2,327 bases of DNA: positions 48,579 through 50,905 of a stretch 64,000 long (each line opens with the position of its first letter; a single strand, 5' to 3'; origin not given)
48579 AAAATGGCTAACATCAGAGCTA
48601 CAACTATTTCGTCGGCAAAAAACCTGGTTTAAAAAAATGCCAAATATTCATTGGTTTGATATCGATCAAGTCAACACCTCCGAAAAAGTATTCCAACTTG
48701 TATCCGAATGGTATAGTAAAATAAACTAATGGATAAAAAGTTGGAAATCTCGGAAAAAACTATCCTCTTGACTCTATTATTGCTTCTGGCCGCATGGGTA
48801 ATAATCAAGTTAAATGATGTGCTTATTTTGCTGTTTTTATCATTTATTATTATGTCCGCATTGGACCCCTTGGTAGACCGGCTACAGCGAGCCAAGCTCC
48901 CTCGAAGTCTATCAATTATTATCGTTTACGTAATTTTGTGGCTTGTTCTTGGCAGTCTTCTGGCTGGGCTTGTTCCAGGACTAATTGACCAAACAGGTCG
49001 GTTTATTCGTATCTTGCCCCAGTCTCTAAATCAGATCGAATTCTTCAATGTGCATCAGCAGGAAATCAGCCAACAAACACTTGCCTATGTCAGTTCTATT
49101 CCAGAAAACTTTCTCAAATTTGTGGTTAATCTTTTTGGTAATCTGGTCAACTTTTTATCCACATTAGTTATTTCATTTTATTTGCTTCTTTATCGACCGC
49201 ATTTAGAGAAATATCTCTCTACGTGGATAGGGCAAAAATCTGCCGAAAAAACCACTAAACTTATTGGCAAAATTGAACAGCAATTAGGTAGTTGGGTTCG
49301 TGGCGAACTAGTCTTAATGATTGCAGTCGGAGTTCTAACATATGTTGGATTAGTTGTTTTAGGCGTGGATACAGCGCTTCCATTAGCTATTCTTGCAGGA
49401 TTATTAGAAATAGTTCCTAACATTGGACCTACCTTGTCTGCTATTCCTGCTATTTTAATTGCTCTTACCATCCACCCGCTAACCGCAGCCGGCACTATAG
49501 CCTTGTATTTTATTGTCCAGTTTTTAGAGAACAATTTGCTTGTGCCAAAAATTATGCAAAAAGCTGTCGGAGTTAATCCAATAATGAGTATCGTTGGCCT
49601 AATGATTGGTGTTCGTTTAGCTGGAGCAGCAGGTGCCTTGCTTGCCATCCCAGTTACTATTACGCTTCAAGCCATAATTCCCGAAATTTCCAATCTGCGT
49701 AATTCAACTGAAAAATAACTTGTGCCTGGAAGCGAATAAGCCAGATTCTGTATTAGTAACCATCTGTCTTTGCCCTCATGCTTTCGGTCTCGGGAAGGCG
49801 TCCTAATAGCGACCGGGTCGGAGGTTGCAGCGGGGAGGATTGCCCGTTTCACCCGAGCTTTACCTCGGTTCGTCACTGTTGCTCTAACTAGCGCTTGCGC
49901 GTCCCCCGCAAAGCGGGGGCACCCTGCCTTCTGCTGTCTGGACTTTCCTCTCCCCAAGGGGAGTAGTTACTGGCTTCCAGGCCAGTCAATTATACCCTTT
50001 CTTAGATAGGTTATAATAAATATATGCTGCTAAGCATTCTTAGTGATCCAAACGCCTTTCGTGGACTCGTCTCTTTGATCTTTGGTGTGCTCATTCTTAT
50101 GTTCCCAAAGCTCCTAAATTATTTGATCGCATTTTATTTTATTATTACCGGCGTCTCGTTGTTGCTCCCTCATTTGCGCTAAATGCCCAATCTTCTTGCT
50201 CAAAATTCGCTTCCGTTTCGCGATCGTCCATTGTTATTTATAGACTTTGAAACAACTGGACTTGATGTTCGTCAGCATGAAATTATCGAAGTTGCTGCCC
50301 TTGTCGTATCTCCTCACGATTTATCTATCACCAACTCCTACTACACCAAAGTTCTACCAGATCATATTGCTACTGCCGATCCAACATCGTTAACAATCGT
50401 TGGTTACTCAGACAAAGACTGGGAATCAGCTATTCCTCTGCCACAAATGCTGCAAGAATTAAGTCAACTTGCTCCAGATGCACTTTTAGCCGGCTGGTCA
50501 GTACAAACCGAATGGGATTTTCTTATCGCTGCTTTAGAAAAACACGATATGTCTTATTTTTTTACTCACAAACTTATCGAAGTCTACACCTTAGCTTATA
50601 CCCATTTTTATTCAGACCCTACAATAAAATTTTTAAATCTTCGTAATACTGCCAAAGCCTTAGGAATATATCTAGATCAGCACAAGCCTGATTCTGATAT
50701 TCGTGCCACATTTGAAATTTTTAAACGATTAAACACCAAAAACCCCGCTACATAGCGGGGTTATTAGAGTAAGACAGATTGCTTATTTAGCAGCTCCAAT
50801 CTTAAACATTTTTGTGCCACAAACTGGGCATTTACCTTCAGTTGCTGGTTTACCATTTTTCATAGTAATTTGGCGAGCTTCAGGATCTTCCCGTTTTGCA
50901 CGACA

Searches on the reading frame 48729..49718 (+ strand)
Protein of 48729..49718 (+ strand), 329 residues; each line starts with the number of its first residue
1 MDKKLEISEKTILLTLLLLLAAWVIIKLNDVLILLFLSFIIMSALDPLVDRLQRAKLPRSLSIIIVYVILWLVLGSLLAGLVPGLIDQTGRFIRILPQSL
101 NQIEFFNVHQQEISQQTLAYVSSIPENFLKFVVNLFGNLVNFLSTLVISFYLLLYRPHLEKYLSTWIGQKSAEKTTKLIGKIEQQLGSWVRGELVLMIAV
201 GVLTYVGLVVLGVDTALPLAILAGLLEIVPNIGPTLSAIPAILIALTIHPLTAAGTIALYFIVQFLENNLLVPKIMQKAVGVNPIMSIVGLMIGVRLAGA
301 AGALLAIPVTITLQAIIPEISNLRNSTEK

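Call 67: search_protein_families(library=pfam, proteins=[window:48729-49718:+], max_evalue=0.01)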
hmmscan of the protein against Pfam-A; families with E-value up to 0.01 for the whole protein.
window:48729-49718:+ (329 aa): 1 family
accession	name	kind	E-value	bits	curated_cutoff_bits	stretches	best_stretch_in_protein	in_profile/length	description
PF01594.21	AI-2E_transport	-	3e-58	198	34.3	1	12-318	4-324/327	AI-2E family transporter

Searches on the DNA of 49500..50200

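Call 66: search_rna_families(source=window, start=49500, end=50200, threshold=evalue, max_evalue=1)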
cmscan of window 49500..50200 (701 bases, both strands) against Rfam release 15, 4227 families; matches with E-value up to 1: 1.
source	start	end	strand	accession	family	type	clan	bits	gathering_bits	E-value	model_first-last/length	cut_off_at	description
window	49721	49981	-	RF00010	RNaseP_bact_a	Gene; ribozyme;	CL00002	88.2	100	2.5e-27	1-367/367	no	Bacterial RNase P class A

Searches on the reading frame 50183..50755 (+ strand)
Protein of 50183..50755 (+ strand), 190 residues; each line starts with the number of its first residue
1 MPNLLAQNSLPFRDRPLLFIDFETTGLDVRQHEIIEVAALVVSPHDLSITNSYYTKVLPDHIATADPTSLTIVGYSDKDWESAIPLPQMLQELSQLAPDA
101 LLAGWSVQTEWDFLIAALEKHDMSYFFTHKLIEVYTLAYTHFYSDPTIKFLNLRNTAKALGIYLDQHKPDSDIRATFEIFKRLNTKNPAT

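Call 67: search_protein_families(library=pfam, proteins=[window:50183-50755:+], max_evalue=0.01)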
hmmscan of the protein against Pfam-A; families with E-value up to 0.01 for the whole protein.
window:50183-50755:+ (190 aa): 3 families
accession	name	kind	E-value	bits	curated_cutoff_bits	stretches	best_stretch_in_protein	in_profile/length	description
PF00929.31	RNase_T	-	5.9e-14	53.4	24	1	18-180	1-164/164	Exonuclease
PF13482.12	RNase_H_2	-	0.0021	18.5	22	0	18-166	1-119/165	RNase_H superfamily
PF16473.11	Rv2179c-like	-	0.0082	16.3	27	0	18-63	3-47/177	3'-5' exoribonuclease Rv2179c-like domain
